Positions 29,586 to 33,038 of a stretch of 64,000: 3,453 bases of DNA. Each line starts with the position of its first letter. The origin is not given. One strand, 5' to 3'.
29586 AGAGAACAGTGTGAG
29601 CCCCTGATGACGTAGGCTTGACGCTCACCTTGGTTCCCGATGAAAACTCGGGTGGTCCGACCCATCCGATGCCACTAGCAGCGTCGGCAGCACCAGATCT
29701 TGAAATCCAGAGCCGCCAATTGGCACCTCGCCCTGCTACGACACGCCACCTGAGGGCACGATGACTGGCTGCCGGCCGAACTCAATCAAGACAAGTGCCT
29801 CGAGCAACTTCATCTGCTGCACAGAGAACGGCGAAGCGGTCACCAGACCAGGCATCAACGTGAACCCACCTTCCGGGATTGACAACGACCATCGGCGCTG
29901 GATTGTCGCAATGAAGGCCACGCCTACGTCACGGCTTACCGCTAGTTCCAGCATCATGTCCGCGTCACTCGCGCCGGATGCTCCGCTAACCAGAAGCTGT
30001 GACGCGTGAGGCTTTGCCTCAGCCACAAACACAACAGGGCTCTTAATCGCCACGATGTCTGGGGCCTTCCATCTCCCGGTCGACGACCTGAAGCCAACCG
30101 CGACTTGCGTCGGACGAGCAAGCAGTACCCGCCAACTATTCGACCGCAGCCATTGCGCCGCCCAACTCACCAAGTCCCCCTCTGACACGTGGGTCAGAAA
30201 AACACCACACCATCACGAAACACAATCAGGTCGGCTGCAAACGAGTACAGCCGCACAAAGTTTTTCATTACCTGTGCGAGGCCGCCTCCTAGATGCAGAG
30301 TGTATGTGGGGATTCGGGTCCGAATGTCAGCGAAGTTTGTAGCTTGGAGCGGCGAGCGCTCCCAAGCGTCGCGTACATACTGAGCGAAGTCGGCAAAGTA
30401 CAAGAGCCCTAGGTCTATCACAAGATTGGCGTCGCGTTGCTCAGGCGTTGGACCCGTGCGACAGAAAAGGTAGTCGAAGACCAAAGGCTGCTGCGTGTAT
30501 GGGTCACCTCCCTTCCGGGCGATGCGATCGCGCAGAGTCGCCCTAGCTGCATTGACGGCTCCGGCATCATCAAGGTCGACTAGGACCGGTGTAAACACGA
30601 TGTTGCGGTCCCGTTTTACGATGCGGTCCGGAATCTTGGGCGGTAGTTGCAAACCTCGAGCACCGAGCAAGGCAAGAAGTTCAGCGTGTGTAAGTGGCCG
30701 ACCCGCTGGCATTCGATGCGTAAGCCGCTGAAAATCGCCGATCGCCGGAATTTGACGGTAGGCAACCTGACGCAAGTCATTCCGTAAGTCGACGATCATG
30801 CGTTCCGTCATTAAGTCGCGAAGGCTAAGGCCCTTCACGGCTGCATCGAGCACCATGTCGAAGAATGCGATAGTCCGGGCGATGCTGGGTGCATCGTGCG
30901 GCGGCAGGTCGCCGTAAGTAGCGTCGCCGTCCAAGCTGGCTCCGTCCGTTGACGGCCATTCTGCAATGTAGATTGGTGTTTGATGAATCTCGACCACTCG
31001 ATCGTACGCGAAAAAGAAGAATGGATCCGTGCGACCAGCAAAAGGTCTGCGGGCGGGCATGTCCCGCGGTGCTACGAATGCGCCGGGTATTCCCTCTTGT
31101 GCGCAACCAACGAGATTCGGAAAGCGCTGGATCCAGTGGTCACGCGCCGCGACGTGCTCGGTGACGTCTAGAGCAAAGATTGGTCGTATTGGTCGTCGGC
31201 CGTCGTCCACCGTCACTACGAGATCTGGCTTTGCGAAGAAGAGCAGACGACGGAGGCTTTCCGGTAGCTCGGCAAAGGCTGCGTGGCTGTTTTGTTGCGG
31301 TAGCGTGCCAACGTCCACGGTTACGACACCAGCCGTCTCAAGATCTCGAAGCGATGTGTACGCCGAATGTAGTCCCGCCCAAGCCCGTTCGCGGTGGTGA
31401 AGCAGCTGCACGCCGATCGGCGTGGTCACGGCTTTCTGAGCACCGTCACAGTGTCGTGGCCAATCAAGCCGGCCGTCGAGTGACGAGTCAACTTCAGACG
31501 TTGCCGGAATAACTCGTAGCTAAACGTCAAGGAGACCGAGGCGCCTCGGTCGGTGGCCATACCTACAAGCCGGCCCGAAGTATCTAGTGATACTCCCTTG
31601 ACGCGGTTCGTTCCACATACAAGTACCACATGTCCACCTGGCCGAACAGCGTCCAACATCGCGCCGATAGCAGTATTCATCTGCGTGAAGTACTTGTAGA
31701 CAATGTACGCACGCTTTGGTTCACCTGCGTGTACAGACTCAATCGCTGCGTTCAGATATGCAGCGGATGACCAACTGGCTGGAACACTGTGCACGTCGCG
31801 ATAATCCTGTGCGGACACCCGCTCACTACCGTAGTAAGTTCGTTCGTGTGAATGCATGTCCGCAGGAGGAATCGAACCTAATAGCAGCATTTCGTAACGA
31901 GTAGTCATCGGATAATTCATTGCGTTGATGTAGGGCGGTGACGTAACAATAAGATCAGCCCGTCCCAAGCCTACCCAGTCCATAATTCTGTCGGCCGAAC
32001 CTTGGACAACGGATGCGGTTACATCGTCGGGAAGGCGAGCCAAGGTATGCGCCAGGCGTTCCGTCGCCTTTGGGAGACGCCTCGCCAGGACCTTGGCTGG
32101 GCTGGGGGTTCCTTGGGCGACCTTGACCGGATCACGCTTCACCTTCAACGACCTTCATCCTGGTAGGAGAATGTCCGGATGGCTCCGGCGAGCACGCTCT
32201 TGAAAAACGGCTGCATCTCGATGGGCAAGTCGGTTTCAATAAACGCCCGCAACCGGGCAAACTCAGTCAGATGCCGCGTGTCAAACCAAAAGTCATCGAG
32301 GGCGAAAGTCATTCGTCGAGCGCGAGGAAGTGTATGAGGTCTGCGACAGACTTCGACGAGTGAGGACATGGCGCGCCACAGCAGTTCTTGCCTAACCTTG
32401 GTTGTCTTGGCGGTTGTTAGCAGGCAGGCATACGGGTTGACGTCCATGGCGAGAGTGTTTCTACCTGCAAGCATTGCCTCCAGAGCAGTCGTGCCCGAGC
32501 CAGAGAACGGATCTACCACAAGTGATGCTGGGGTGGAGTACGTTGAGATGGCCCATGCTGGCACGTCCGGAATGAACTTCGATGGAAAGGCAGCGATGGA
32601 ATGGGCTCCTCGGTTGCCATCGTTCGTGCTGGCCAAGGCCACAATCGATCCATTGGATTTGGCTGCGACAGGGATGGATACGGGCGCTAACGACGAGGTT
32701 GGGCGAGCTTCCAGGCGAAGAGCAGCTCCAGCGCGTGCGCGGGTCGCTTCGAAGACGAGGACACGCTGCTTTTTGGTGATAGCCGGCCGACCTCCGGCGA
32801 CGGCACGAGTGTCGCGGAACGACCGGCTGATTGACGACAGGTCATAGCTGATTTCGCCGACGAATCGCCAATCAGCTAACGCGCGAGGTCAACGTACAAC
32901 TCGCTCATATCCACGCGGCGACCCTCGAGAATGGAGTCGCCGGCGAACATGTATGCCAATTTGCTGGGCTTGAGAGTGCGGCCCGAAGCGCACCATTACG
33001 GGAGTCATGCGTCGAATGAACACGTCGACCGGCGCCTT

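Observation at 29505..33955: Low-GC four-gene methyltransferase/nuclease island between nrdJ and the sulfur-metabolism genes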

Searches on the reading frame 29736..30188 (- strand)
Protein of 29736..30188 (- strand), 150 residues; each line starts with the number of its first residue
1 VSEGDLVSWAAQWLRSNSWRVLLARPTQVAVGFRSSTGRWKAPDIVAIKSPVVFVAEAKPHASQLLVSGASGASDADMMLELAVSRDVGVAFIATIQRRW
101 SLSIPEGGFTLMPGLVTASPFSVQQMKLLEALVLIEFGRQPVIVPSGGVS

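Call 4: search_protein_families(library=pfam, proteins=[window:29736-30188:-], max_evalue=0.1)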
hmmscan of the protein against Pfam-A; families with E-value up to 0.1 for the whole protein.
window:29736-30188:- (150 aa): 1 family
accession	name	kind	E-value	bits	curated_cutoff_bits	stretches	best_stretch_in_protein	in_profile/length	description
PF07171.17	MlrC_C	-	0.022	15.4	27.2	1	33-78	126-171/178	MlrC C-terminus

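Call 5: search_protein_families(library=ncbifam, proteins=[window:29736-30188:-], max_evalue=0.1)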
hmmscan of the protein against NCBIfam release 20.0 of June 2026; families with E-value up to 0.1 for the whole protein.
window:29736-30188:- (150 aa): 0 families

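Call 6: search_protein_families(library=padloc, proteins=[window:29736-30188:-], max_evalue=0.1)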
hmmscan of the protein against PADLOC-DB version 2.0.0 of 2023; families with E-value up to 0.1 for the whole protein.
window:29736-30188:- (150 aa): 0 families

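Call 8: search_solved_structures(query=window:29736-30188:-, max_evalue=10, show_alignments=2)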
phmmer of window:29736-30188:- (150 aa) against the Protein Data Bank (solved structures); distinct sequences matched with E-value up to 10: 0.

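Call 15: find_homologous_proteins(query=window:29736-30188:-)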
Query window:29736-30188:-: 99 candidates shared short words with the query, none scored E <= 0.001.

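Call 29: find_homologous_proteins(query=A2)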
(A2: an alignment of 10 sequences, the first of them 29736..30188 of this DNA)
Query A2 (10 sequences) (150 aa, profile of the alignment): 26 proteins with E <= 0.001 among 5721 candidates.
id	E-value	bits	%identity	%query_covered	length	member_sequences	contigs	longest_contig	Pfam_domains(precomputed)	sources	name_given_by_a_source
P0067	1.3e-59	218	31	49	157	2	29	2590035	-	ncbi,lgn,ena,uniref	ncbi:hypothetical protein [Christensenella massiliensis]|uniref:NERD domain-containing protein n=1 T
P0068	2.4e-59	218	29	57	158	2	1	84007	-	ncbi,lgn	-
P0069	4.9e-59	217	27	43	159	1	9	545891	-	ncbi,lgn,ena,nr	ncbi:MAG: hypothetical protein IJC04_01795 [Oscillospiraceae bacterium]|nr:hypothetical protein [Osc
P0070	1.2e-56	209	36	49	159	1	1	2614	-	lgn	-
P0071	2.4e-56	208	34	49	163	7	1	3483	-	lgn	-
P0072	2.8e-54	201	32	49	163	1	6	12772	-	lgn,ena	-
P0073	4.0e-54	201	30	49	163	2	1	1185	-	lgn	-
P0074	6.7e-54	200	33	49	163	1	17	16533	-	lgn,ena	-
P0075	4.7e-53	197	34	49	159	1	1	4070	-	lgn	-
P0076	6.2e-53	197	27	63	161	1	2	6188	-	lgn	-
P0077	7.7e-53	196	36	49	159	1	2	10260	-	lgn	-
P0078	2.6e-52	195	34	49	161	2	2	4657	-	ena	-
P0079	5.3e-52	194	36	49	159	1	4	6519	-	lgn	-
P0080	1.2e-50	189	43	23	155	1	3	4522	-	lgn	-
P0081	4.6e-50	187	34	50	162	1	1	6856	-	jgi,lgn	-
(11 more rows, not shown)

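Call 34: search_solved_structures(query=A2, max_evalue=10, show_alignments=3)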
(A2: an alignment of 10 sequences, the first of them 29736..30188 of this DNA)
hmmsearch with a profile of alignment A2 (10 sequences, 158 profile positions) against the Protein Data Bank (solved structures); distinct sequences matched with E-value up to 10: 6.
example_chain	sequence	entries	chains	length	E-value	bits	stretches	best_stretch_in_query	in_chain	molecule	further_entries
2eo0_A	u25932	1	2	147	0.098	15.6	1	41-65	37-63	Hypothetical protein ST1444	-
4tkd_A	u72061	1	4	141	0.17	14.8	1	40-65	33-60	Holliday junction resolvase Hjc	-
1hh1_A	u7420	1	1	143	0.21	14.5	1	40-64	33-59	HOLLIDAY JUNCTION RESOLVING ENZYME HJC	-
4tkk_A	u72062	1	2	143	0.3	14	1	42-64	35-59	Holliday junction resolvase Hjc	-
2lr6_A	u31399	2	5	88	0.51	13.3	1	74-100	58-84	LINE-1 type transposase domain-containing protein 1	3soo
7nyq_A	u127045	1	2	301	0.69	12.9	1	23-71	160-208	Meiotic P26, isoform C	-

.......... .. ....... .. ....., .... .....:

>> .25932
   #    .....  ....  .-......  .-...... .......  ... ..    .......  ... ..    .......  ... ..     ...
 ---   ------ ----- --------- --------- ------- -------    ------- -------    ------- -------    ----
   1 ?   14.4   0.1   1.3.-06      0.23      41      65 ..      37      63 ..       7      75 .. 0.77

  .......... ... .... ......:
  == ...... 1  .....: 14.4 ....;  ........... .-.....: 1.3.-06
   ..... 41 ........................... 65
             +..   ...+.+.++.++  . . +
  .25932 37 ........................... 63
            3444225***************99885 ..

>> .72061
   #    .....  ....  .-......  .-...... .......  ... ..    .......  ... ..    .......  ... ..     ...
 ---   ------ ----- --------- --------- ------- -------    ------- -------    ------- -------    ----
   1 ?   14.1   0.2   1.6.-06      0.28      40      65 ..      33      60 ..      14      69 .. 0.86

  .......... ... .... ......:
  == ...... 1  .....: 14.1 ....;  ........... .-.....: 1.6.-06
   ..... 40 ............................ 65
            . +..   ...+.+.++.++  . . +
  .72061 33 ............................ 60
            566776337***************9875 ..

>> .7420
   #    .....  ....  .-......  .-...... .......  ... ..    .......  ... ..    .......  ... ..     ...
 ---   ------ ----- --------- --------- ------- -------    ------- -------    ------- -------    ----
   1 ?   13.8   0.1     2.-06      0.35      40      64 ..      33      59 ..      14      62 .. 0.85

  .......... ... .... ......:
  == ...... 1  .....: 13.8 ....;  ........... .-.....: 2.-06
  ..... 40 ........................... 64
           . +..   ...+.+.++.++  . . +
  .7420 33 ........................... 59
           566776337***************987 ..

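Call 42: predict_structure(alignment_id=A3)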
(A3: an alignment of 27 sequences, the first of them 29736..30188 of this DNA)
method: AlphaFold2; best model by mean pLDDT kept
length: 150 residues; sequences in the alignment: 27
mean_pLDDT: 88.1   pTM: 0.84
mean pLDDT of the five models: 88.1, 87.7, 86.9, 86.6, 86.0
residues with pLDDT >= 90: 102; 70-90: 35; 50-70: 7; < 50: 6
segments of 3 or more residues with pLDDT < 50: 145-150
pLDDT, mean of each block of 10 residues (from residue 1): 93 95 82 92 95 96 90 92 94 95 91 93 85 83 45
secondary structure, 60 per line:
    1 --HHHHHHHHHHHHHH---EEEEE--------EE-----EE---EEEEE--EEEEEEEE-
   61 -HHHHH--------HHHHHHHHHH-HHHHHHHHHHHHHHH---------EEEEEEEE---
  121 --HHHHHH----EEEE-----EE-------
elements in order: H3-16 E20-24 E45-49 E52-59 H62-66 H75-84 H86-100 E110-117 H123-128 E133-136

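Call 45: fold_search(model_id=the predicted structure, library=pdb)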
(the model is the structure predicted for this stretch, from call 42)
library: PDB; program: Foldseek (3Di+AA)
matches with E <= 10: 512; with E <= 0.001: 3
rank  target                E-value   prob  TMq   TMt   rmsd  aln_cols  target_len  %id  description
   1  8gh6_A                8.2e-04  1.00  0.45  0.10   5.9       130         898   20  Bombyx mori R2 retrotransposon initiating target-primed reverse transcription (released 2023-04-05)
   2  9dou_A                8.8e-04  1.00  0.40  0.09   7.0       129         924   13  Taeniopygia guttata R2 retrotransposon (R2Tg) initiating target-primed reverse transcription (released 2025-05-21)
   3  9nl2_A                1.0e-03  1.00  0.42  0.08   6.5       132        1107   11  Structure of R2 retrotransposon protein from Platysternon megacephalum initiating target-primed reverse transcription (released 2025-06-18)
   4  9nl3_A                1.2e-03  1.00  0.42  0.08   6.5       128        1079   12  Structure of R2 retrotransposon protein from Taeniopygia guttata initiating target-primed reverse transcription (released 2025-06-18)
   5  3fov                  1.4e-03  1.00  0.40  0.54   5.2       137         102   14  Crystal structure of protein RPA0323 of unknown function from Rhodopseudomonas palustris (released 2009-01-13)
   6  8ibw_C                1.7e-03  1.00  0.46  0.10   5.8       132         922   19  Structure of R2 with 3'UTR and DNA in binding state (released 2023-09-20)
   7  8ibz_C                3.0e-03  1.00  0.47  0.11   5.5       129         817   19  Structure of R2 with 5'ORF and 3'UTR (released 2023-09-20)
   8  8iby_C                4.4e-03  0.99  0.46  0.11   5.6       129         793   19  Structure of R2 with 5'ORF (released 2023-09-20)
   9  1y88                  7.3e-03  1.00  0.48  0.40   5.5       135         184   15  Crystal Structure of Protein of Unknown Function AF1548 (released 2004-12-21)
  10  4f0p_B                1.2e-02  0.84  0.35  0.14   8.0       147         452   18  MspJI Restriction Endonuclease - P31 Form (released 2012-08-08)
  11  6hz4_N                1.2e-02  0.41  0.31  0.30  10.1       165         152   12  Structure of McrBC without DNA binding domains (one half of the full complex) (released 2019-07-24)
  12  2p14                  1.4e-02  0.63  0.30  0.25  10.4       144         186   11  Crystal structure of small subunit (R.BspD6I2) of the heterodimeric restriction endonuclease R.BspD6I (released 2008-03-11)
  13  4f0q_D                2.6e-02  0.69  0.34  0.14   7.4       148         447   16  MspJI Restriction Endonuclease - P21 Form (released 2012-08-08)
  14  9u49_A                3.9e-02  0.84  0.42  0.18   7.2       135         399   16  crystal structure of Cdn1 in complex with cA4 (released 2026-02-04)
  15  5lhc_A                3.9e-02  0.60  0.27  0.10   6.0       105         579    7  The structure of D456A mutant of Nt.BspD6I nicking endonuclease at 0.24 nm resolution . (released 2017-08-16)
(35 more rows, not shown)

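Call 68: search_protein_families(library=padloc, alignment_id=A3, max_evalue=0.1)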
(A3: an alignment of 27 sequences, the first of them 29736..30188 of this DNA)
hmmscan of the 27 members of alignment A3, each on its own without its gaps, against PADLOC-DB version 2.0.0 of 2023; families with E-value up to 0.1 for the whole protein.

A. member 1, window:29736-30188:- (150 aa): 0 families

B. families by the number of members that match (of 27 scanned): 0 families

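Call 69: search_protein_families(library=pfam, alignment_id=A3, max_evalue=0.1)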
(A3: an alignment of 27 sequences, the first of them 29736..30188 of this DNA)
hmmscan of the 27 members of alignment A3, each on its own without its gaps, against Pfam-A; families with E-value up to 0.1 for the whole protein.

A. member 1, window:29736-30188:- (150 aa): 1 family
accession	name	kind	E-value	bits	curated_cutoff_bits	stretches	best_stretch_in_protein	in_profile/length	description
PF07171.17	MlrC_C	-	0.022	15.4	27.2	1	33-78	126-171/178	MlrC C-terminus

B. families by the number of members that match (of 27 scanned): 6 families
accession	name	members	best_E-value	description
PF01870.24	Hjc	26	0.00047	Archaeal holliday junction resolvase (hjc)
PF20332.3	DUF6627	2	0.042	Family of unknown function (DUF6627)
PF00373.23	FERM_M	1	0.013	FERM central domain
PF17400.7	DUF5406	1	0.016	Family of unknown function (DUF5406)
PF07171.17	MlrC_C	1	0.022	MlrC C-terminus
PF18812.6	PBECR3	1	0.068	phage-Barnase-EndoU-ColicinE5/D-RelE like nuclease3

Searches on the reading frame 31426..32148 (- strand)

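Call 4: search_protein_families(library=pfam, proteins=[window:31426-32148:-], max_evalue=0.1)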
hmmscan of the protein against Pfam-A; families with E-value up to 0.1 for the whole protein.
window:31426-32148:- (240 aa): 0 families

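Call 5: search_protein_families(library=ncbifam, proteins=[window:31426-32148:-], max_evalue=0.1)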
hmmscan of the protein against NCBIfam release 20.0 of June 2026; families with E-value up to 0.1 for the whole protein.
window:31426-32148:- (240 aa): 0 families

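Call 6: search_protein_families(library=padloc, proteins=[window:31426-32148:-], max_evalue=0.1)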
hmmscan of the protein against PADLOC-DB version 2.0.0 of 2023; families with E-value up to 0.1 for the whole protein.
window:31426-32148:- (240 aa): 13 families
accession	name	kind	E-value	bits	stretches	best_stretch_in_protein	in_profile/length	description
PDLC03362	MTase_II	-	2.3e-16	57.7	1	62-239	260-436/438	Type II methyltransferase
PDLC03389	MTase_II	-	1.4e-10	38.5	1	42-206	257-419/445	Type II methyltransferase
PDLC03306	MTase_II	-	1.7e-07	28.6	1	52-189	229-375/422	Type II methyltransferase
PDLC03322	MTase_II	-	1.2e-06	25.7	1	53-219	251-416/446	Type II methyltransferase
PDLC03224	MTase_II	-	3.9e-06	24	1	63-201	296-442/481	Type II methyltransferase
PDLC03377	MTase_II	-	4.8e-05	20.1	1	64-182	318-446/504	Type II methyltransferase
PDLC03353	MTase_II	-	6.3e-05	20.6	1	50-185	15-88/260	Type II methyltransferase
PDLC03350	MTase_II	-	0.00091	16.7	1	21-78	33-90/312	Type II methyltransferase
PDLC03364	MTase_II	-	0.0013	15.8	1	66-94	242-270/380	Type II methyltransferase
PDLC04134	mad2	-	0.015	12.2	1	27-182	324-400/492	mads_2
PDLC03380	MTase_II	-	0.025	11.8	0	64-93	263-289/393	Type II methyltransferase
PDLC03325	MTase_II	-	0.038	10.7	0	39-80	269-309/426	Type II methyltransferase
PDLC03387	MTase_II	-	0.042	11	1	46-81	13-48/289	Type II methyltransferase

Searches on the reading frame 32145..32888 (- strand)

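Call 4: search_protein_families(library=pfam, proteins=[window:32145-32888:-], max_evalue=0.1)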
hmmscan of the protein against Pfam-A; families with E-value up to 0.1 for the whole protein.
window:32145-32888:- (247 aa): 3 families
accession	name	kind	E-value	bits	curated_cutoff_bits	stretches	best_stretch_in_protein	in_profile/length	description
PF01555.25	N6_N4_Mtase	-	5.3e-09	36.8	26.7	1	96-156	159-217/221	DNA methylase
PF01170.24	UPF0020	-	0.00015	22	22.3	1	120-163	28-71/197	RMKL-like, methyltransferase domain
PF02086.21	MethyltransfD12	-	0.0048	17.1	22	1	124-175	24-75/253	D12 class N6 adenine-specific DNA methyltransferase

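Call 5: search_protein_families(library=ncbifam, proteins=[window:32145-32888:-], max_evalue=0.1)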
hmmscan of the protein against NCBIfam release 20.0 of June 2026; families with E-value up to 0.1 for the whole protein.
window:32145-32888:- (247 aa): 6 families
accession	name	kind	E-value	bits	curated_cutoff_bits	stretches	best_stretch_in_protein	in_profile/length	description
NF042963.1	DUF1156_antiphage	equivalog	1.1e-05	23.8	1000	1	123-161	186-224/960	anti-phage-associated DUF1156 domain-containing protein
NF010253.0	PRK13699.1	subfamily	0.00087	19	244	1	114-149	157-192/226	DNA methyltransferase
NF050803.1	DnaMtaseCcrMCaul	equivalog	0.0042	16.1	830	1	117-165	202-250/350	adenine-specific DNA-methyltransferase CcrM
NF008572.0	PRK11524.1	equivalog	0.0058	15.8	292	1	114-151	208-245/294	adenine-specific DNA-methyltransferase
NF011528.0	PRK14968.1-2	equivalog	0.0068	15.9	171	1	123-160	41-78/205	putative methyltransferase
TIGR01177.1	TIGR01177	hypoth_equivalog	0.01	15.2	316.55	1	121-151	183-213/330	TIGR01177 family methyltransferase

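Call 6: search_protein_families(library=padloc, proteins=[window:32145-32888:-], max_evalue=0.1)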
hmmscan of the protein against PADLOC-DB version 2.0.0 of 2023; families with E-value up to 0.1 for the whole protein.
window:32145-32888:- (247 aa): 61 families (the best 25 are shown)
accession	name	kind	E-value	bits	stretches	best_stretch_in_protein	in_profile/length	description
PDLC03322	MTase_II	-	4e-21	73.4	1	93-244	34-194/446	Type II methyltransferase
PDLC03364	MTase_II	-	6.1e-16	56.4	1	91-168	28-106/380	Type II methyltransferase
PDLC03362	MTase_II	-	2.4e-14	51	1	72-167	22-116/438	Type II methyltransferase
PDLC03380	MTase_II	-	1.9e-13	48.4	1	95-182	31-118/393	Type II methyltransferase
PDLC03351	MTase_II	-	4.9e-12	43.7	1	93-175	120-201/348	Type II methyltransferase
PDLC03239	MTase_II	-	1.3e-11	41.9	1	96-241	66-216/442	Type II methyltransferase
PDLC03325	MTase_II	-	4.8e-10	36.7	1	91-161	60-132/426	Type II methyltransferase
PDLC03377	MTase_II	-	5.8e-10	36.3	1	92-165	92-166/504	Type II methyltransferase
PDLC03312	MTase_II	-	6.3e-10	35.4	1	56-179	153-275/1344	Type II methyltransferase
PDLC03353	MTase_II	-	9.3e-10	36.5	1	97-168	185-256/260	Type II methyltransferase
PDLC03249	MTase_II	-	1.9e-08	31.6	1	95-187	104-209/541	Type II methyltransferase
PDLC03387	MTase_II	-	2.3e-08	31.5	1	92-161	210-274/289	Type II methyltransferase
PDLC03283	MTase_II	-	2.5e-08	31.6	1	99-165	212-274/352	Type II methyltransferase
PDLC03350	MTase_II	-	5.8e-08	30.5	1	100-156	233-289/312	Type II methyltransferase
PDLC03371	MTase_II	-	8.3e-08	30.1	1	113-161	203-251/260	Type II methyltransferase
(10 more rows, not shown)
